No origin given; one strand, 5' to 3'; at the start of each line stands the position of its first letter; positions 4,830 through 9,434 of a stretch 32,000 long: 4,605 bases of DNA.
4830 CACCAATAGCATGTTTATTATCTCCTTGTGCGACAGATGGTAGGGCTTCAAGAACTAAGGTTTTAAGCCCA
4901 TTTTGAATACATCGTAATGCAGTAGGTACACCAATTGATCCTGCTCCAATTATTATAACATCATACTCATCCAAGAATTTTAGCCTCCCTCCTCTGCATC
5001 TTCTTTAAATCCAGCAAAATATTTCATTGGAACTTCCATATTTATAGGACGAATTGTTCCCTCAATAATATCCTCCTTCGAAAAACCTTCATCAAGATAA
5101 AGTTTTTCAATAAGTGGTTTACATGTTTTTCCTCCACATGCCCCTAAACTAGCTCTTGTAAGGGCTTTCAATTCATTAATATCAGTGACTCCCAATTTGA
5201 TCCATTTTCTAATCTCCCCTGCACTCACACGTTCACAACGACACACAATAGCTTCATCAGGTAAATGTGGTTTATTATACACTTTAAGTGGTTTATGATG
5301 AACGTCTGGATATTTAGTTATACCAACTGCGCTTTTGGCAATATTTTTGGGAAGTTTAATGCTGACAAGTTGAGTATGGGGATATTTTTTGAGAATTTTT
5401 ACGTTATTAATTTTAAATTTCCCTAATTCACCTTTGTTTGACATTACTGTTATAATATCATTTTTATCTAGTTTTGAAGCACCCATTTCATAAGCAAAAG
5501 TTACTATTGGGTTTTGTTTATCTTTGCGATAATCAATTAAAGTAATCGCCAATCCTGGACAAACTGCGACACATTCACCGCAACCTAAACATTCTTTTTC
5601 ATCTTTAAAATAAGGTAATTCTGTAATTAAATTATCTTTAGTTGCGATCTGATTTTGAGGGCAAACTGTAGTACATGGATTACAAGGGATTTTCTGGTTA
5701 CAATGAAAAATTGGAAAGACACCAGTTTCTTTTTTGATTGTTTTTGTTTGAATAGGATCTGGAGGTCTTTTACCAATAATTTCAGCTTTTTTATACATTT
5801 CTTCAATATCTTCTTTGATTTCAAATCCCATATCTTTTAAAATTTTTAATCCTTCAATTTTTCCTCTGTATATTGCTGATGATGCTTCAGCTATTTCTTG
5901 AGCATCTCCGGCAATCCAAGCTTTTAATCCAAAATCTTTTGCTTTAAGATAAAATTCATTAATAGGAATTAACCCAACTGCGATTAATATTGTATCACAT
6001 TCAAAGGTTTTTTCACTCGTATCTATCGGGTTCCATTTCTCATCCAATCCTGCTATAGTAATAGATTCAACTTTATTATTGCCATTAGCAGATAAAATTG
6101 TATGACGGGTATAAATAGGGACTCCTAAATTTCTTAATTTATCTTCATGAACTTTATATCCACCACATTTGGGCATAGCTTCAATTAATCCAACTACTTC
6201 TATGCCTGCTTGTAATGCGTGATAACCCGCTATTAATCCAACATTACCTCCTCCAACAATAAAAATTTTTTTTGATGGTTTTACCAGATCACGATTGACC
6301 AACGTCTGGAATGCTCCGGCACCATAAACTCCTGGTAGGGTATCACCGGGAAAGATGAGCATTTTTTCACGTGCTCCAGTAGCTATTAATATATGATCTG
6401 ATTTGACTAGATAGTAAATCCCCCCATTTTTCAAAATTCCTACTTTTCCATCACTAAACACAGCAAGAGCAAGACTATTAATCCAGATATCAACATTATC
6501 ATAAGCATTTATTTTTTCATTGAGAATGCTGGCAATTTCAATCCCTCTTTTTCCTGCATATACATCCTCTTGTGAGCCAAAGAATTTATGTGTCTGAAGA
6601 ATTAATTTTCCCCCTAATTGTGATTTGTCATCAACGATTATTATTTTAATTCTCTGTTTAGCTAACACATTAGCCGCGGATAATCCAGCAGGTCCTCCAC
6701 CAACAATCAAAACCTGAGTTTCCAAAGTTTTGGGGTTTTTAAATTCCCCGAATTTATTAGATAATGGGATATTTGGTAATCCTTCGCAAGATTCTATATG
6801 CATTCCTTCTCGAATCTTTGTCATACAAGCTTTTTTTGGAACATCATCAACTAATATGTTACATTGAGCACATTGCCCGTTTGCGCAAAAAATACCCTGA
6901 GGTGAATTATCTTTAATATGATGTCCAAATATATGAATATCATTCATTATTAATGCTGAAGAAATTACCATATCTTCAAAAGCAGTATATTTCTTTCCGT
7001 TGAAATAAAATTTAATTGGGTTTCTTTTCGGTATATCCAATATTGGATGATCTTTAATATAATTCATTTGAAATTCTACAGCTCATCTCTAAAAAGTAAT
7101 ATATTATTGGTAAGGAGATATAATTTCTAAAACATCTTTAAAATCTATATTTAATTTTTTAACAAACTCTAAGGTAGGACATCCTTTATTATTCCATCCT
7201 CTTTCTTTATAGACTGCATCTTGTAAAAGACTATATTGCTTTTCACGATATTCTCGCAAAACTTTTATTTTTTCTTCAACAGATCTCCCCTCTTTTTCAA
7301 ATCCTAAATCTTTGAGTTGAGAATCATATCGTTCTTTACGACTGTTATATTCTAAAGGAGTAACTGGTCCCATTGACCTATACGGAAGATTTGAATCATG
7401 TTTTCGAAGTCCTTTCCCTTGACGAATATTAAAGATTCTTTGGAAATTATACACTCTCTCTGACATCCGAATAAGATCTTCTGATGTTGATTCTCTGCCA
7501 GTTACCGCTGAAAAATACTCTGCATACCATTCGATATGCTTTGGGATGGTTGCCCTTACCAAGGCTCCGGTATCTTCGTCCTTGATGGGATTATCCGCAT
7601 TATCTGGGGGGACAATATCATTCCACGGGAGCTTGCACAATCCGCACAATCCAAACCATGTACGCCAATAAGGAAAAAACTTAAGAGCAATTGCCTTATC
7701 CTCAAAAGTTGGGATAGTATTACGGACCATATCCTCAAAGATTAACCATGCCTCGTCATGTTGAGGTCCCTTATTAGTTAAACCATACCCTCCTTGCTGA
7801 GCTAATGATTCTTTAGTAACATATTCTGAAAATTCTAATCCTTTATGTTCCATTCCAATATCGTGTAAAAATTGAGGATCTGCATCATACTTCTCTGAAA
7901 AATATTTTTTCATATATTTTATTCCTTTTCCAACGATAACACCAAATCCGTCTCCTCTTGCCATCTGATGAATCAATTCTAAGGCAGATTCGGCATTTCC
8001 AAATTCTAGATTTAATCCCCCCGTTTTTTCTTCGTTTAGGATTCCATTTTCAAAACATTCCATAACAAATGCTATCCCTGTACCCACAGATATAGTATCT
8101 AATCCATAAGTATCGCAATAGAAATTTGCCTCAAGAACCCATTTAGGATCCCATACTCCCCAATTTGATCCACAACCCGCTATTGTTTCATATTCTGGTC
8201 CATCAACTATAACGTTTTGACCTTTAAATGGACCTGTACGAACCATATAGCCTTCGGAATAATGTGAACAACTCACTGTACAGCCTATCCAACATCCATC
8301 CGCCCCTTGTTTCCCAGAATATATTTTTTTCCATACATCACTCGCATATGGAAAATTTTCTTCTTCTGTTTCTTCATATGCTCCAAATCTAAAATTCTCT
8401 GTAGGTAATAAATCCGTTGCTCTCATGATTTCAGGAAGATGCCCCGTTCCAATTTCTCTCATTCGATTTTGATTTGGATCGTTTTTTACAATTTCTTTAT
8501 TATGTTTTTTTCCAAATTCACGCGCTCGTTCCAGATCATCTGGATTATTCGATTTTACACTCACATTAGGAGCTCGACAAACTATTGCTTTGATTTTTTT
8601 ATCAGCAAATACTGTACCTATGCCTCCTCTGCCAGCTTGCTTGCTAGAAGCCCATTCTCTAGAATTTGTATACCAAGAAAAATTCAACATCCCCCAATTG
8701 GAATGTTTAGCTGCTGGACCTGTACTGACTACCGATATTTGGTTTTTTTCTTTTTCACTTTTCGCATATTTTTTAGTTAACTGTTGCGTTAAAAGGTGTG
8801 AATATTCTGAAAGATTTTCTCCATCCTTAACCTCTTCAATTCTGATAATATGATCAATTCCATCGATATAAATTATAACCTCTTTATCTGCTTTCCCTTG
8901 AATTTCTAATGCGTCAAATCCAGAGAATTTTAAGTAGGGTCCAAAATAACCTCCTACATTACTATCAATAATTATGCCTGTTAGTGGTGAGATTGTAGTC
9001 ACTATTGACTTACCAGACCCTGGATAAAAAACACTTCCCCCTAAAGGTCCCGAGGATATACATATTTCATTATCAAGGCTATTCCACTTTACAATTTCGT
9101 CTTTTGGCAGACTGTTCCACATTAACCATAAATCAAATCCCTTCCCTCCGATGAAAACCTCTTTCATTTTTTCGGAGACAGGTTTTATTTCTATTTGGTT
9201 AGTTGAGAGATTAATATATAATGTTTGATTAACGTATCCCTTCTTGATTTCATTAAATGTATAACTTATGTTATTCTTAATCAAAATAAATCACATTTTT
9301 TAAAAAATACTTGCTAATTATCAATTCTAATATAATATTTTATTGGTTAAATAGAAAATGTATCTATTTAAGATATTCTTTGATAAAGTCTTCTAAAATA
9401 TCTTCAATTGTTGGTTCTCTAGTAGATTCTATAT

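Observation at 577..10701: Arginine-synthetase-based catabolic cluster extended toward glutamate via ornithine/proline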

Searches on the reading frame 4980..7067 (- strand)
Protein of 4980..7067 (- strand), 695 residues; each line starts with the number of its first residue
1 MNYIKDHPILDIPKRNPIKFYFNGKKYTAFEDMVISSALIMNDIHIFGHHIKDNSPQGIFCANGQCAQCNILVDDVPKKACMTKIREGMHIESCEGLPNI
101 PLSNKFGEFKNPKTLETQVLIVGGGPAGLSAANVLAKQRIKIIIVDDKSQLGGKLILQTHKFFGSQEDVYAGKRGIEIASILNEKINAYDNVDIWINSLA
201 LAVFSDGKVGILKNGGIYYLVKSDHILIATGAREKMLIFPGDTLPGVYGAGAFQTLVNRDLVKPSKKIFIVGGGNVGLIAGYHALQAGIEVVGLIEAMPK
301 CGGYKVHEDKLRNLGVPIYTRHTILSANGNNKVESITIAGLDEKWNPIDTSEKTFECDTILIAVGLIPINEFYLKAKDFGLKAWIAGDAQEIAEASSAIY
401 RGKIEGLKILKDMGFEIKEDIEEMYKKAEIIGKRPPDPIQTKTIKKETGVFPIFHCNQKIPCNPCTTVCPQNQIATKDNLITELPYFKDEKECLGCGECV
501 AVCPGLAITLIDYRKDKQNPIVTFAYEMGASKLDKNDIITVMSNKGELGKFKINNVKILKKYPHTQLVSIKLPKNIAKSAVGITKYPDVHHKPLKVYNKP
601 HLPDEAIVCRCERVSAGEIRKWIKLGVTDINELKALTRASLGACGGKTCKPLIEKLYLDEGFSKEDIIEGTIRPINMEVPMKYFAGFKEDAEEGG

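Call 3: search_protein_families(library=pfam, proteins=[window:4980-7067:-])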
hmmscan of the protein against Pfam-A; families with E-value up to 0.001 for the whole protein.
window:4980-7067:- (695 aa): 21 families
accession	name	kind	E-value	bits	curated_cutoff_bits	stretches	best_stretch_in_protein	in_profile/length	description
PF07992.20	Pyr_redox_2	-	5.3e-28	98.7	26.1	1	118-381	2-249/291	Pyridine nucleotide-disulphide oxidoreductase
PF13510.11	Fer2_4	-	4.5e-20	71.9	22.8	1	16-93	2-79/82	2Fe-2S iron-sulfur cluster binding domain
PF04324.20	Fer2_BFD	-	1.9e-10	41.3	26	1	607-656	1-47/50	BFD-like [2Fe-2S] binding domain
PF13450.12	NAD_binding_8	-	3.9e-10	40.3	21.9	1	121-154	1-34/68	NAD(P)-binding Rossmann-like domain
PF00070.33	Pyr_redox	-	1.4e-09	38.8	22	1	267-338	1-79/82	Pyridine nucleotide-disulphide oxidoreductase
PF12831.13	FAD_oxidored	-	3.3e-09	37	27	1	118-155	1-38/416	FAD dependent oxidoreductase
PF01946.23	Thi4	-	8e-09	35.5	26.2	1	114-155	15-57/235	Thi4 family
PF01494.25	FAD_binding_3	-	1.8e-08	34.4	22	1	116-148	1-33/349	FAD binding domain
PF03486.20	HI0933_like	-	6.6e-08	32.7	50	1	118-157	2-41/244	HI0933-like protein Rossmann domain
PF13237.11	Fer4_10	-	1.6e-06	28.4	25.5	2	460-504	10-53/53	4Fe-4S dicluster domain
PF12838.12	Fer4_7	-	3.6e-06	27.8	27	1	461-504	4-49/52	4Fe-4S dicluster domain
PF25160.1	LdpA_Fe-S-bd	-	5.4e-06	26.5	27.6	1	463-513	7-48/49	LdpA Fe-S cluster-binding domain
PF01266.30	DAO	-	9.7e-06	25.8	27.9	0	119-152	2-35/353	FAD dependent oxidoreductase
PF00037.32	Fer4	-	1.6e-05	24.9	21.1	1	488-509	3-24/24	4Fe-4S binding domain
PF13738.12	Pyr_redox_3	-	2.5e-05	24.1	30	0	120-151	1-32/305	Pyridine nucleotide-disulphide oxidoreductase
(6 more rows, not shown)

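Call 4: search_protein_families(library=ncbifam, proteins=[window:4980-7067:-])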
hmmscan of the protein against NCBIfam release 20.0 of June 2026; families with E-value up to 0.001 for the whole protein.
window:4980-7067:- (695 aa): 105 families (the best 25 are shown)
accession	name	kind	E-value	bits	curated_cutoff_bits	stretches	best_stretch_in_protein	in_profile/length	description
TIGR01372.1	soxA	subfamily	6.2e-41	140.1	1164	2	116-370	168-424/996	sarcosine oxidase subunit alpha family protein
TIGR01292.1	TRX_reduct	equivalog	6.6e-17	61.3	343.45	1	118-378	2-248/300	thioredoxin-disulfide reductase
NF009410.0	PRK12771.1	subfamily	6.7e-17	61.3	516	2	117-155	139-177/566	NAD(P)-binding protein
NF045599.1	bili_reduct_long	exception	1.1e-15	56.9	750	2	222-400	465-632/641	bilirubin reductase, long form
TIGR02374.1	nitri_red_nirB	equivalog_domain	2.6e-15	55.9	578.35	1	601-661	412-469/794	nitrite reductase large subunit NirB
TIGR03140.1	AhpF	equivalog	1.2e-14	53.7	502.9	1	116-373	212-455/515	alkyl hydroperoxide reductase subunit F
NF041087.1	bile_acid_BaiCD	equivalog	8.7e-14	50.5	825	1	114-402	378-635/642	bile acid Fe-S flavoenzyme BaiCD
NF009409.0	PRK12770.1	subfamily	1.4e-13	50.7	343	1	112-372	14-291/360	putative glutamate synthase subunit beta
NF040770.1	hetero_SS_HdrA2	exception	6.1e-13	47.8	1100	2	456-532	576-644/777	CoB-CoM heterodisulfide reductase HdrA2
TIGR03997.1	mycofact_OYE_2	equivalog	7.3e-13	47.8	793.15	1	109-159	373-422/645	mycofactocin system FadH/OYE family oxidoreductase 2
NF005560.0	PRK07233.1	equivalog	4.7e-11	42.2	252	1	118-153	2-37/435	hypothetical protein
TIGR01350.1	lipoamide_DH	equivalog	1.5e-10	40.4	408.8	1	208-374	118-276/461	dihydrolipoyl dehydrogenase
TIGR00292.1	TIGR00292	equivalog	2.8e-10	39.9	148.3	1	114-155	19-60/254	sulfide-dependent adenosine diphosphate thiazole synthase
NF009454.0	PRK12814.1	equivalog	5.9e-10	38.1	916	0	224-295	280-353/657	putative NADPH-dependent glutamate synthase small subunit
NF041891.1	hdrA_Methbact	equivalog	8.3e-10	37.5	1300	1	115-198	132-212/762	ferredoxin:CoB-CoM heterodisulfide reductase subunit HdrA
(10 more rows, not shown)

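Call 22: search_solved_structures(query=window:4980-7067:-, max_evalue=0.00001)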
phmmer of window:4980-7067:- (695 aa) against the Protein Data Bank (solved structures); distinct sequences matched with E-value up to 0.00001: 16.
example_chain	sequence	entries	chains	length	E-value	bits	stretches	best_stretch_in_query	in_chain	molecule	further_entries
1y56_A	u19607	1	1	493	4.9e-19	71.1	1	16-277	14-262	hypothetical protein PH1363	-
2gag_A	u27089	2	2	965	5.8e-18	67.5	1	16-374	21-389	heterotetrameric sarcosine oxidase alpha-subunit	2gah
1vrq_A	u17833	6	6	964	7.6e-16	60.5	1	20-374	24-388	Sarcosine oxidase alpha subunit | Subunit alpha of sarcosine oxidase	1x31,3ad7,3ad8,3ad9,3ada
3cty_A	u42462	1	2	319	1.4e-10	43.1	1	113-382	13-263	Thioredoxin reductase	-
7jyp_A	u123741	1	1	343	7.3e-10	40.8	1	117-382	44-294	Thioredoxin reductase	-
5jca_L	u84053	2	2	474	9.3e-10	40.4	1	108-375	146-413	NADH-dependent Ferredoxin:NADP Oxidoreductase (NfnI) subunit alpha | NADH-dependent Ferredoxin:NADP Oxidoreductase subunit alpha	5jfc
1fl2_A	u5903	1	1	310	2.8e-09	38.8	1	118-370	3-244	ALKYL HYDROPEROXIDE REDUCTASE SUBUNIT F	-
4o5q_A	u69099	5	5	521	3.8e-09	38.4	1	117-370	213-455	Alkyl hydroperoxide reductase subunit F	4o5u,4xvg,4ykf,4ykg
4gcm_A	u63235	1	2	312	4.6e-09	38.1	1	116-372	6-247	Thioredoxin reductase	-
1hyu_A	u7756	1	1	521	1.3e-08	36.6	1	117-322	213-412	ALKYL HYDROPEROXIDE REDUCTASE SUBUNIT F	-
9sfi_A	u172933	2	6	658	3.4e-08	35.3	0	461-517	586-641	CoB--CoM heterodisulfide reductase iron-sulfur subunit A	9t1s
3fg2_P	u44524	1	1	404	5.3e-08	34.6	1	199-373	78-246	Putative rubredoxin reductase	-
9bov_A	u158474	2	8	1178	6.2e-07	31.1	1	112-365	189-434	Molybdopterin oxidoreductase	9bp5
5vj7_A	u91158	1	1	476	2.7e-06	29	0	220-373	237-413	Oxidoreductase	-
4ylf_B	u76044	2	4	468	3.6e-06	28.6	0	117-296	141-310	Dihydropyrimidine dehydrogenase subunit A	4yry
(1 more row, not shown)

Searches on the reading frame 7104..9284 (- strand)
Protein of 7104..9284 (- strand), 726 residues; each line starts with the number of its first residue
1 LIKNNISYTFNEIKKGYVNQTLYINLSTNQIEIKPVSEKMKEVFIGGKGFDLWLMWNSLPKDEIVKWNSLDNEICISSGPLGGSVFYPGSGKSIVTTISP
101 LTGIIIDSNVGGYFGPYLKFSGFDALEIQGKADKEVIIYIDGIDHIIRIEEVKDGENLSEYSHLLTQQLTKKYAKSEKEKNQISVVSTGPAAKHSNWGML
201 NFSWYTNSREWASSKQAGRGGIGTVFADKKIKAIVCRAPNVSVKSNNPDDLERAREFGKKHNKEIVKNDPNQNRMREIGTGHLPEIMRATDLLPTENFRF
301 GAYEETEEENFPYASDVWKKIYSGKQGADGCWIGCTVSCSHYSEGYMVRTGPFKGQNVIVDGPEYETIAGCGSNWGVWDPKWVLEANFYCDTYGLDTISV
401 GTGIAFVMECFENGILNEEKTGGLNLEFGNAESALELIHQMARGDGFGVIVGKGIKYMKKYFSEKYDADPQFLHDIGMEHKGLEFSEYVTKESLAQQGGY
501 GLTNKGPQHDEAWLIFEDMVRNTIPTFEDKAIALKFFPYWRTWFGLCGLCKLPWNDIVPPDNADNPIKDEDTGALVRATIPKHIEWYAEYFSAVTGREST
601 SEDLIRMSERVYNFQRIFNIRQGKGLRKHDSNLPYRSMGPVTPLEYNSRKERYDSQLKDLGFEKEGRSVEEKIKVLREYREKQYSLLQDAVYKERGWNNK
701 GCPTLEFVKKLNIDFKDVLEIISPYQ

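Call 3: search_protein_families(library=pfam, proteins=[window:7104-9284:-])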
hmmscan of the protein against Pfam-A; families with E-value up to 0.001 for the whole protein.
window:7104-9284:- (726 aa): 2 families
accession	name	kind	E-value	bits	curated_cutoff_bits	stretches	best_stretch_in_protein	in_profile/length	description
PF01314.23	AFOR_C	-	7.4e-94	315.5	27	1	257-713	2-385/385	Aldehyde ferredoxin oxidoreductase, domains 2 & 3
PF02730.20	AFOR_N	-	1.6e-47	162.3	29.8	1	20-237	2-197/199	Aldehyde ferredoxin oxidoreductase, N-terminal domain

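Call 4: search_protein_families(library=ncbifam, proteins=[window:7104-9284:-])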
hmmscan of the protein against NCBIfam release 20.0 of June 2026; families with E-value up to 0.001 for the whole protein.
window:7104-9284:- (726 aa): 2 families
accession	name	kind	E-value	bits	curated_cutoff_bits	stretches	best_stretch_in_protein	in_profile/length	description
NF007354.0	PRK09849.1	equivalog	3.1e-31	108.7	868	1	13-256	4-224/703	aldehyde ferredoxin oxidoreductase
NF040818.1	GAPOR_Arch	equivalog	5e-11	41.6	1300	1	23-422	7-410/654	glyceraldehyde-3-phosphate:ferredoxin oxidoreductase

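Call 23: search_solved_structures(query=window:7104-9284:-, max_evalue=0.00001)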
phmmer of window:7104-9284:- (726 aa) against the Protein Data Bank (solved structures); distinct sequences matched with E-value up to 0.00001: 9.
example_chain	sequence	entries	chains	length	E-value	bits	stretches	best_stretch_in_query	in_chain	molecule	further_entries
1aor_A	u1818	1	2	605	1e-55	192.3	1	21-519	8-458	ALDEHYDE FERREDOXIN OXIDOREDUCTASE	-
1b25_A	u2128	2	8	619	1.7e-46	161.8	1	16-526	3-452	PROTEIN (FORMALDEHYDE FERREDOXIN OXIDOREDUCTASE) | FORMALDEHYDE FERREDOXIN OXIDOREDUCTASE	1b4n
9mqx_D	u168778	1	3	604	2e-46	161.6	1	16-512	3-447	Aldehyde:ferredoxin oxidoreductase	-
8c0z_A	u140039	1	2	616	5.2e-42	147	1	16-551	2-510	Aldehyde:ferredoxin oxidoreductase,tungsten-containing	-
9g7j_A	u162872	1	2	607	4.9e-40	140.5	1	16-456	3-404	Aldehyde ferredoxin oxidoreductase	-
9q1t_A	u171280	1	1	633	3.4e-32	114.6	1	16-509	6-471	Tungsten-dependent aldehyde oxidoreductase WOR83 from Haloferax volcanii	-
6x6u_A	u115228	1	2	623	1.1e-30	109.6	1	18-464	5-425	Formaldehyde:ferredoxin oxidoreductase wor5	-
6x1o_A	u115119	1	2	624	1.1e-30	109.6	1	18-464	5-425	Formaldehyde:ferredoxin oxidoreductase wor5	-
4z3w_A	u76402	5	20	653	7e-28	100.3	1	21-458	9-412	Benzoyl-CoA reductase, putative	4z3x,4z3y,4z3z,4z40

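Call 72: search_solved_structures(query=window:7104-9284:-, max_evalue=1e-40, show_alignments=2)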
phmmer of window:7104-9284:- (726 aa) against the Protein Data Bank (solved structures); distinct sequences matched with E-value up to 1e-40: 4.
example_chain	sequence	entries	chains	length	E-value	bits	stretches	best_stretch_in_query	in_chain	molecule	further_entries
1aor_A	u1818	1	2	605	1e-55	192.3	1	21-519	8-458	ALDEHYDE FERREDOXIN OXIDOREDUCTASE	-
1b25_A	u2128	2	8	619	1.7e-46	161.8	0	16-526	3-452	PROTEIN (FORMALDEHYDE FERREDOXIN OXIDOREDUCTASE) | FORMALDEHYDE FERREDOXIN OXIDOREDUCTASE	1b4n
9mqx_D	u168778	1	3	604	2e-46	161.6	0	16-512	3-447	Aldehyde:ferredoxin oxidoreductase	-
8c0z_A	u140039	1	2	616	5.2e-42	147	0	16-551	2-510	Aldehyde:ferredoxin oxidoreductase,tungsten-containing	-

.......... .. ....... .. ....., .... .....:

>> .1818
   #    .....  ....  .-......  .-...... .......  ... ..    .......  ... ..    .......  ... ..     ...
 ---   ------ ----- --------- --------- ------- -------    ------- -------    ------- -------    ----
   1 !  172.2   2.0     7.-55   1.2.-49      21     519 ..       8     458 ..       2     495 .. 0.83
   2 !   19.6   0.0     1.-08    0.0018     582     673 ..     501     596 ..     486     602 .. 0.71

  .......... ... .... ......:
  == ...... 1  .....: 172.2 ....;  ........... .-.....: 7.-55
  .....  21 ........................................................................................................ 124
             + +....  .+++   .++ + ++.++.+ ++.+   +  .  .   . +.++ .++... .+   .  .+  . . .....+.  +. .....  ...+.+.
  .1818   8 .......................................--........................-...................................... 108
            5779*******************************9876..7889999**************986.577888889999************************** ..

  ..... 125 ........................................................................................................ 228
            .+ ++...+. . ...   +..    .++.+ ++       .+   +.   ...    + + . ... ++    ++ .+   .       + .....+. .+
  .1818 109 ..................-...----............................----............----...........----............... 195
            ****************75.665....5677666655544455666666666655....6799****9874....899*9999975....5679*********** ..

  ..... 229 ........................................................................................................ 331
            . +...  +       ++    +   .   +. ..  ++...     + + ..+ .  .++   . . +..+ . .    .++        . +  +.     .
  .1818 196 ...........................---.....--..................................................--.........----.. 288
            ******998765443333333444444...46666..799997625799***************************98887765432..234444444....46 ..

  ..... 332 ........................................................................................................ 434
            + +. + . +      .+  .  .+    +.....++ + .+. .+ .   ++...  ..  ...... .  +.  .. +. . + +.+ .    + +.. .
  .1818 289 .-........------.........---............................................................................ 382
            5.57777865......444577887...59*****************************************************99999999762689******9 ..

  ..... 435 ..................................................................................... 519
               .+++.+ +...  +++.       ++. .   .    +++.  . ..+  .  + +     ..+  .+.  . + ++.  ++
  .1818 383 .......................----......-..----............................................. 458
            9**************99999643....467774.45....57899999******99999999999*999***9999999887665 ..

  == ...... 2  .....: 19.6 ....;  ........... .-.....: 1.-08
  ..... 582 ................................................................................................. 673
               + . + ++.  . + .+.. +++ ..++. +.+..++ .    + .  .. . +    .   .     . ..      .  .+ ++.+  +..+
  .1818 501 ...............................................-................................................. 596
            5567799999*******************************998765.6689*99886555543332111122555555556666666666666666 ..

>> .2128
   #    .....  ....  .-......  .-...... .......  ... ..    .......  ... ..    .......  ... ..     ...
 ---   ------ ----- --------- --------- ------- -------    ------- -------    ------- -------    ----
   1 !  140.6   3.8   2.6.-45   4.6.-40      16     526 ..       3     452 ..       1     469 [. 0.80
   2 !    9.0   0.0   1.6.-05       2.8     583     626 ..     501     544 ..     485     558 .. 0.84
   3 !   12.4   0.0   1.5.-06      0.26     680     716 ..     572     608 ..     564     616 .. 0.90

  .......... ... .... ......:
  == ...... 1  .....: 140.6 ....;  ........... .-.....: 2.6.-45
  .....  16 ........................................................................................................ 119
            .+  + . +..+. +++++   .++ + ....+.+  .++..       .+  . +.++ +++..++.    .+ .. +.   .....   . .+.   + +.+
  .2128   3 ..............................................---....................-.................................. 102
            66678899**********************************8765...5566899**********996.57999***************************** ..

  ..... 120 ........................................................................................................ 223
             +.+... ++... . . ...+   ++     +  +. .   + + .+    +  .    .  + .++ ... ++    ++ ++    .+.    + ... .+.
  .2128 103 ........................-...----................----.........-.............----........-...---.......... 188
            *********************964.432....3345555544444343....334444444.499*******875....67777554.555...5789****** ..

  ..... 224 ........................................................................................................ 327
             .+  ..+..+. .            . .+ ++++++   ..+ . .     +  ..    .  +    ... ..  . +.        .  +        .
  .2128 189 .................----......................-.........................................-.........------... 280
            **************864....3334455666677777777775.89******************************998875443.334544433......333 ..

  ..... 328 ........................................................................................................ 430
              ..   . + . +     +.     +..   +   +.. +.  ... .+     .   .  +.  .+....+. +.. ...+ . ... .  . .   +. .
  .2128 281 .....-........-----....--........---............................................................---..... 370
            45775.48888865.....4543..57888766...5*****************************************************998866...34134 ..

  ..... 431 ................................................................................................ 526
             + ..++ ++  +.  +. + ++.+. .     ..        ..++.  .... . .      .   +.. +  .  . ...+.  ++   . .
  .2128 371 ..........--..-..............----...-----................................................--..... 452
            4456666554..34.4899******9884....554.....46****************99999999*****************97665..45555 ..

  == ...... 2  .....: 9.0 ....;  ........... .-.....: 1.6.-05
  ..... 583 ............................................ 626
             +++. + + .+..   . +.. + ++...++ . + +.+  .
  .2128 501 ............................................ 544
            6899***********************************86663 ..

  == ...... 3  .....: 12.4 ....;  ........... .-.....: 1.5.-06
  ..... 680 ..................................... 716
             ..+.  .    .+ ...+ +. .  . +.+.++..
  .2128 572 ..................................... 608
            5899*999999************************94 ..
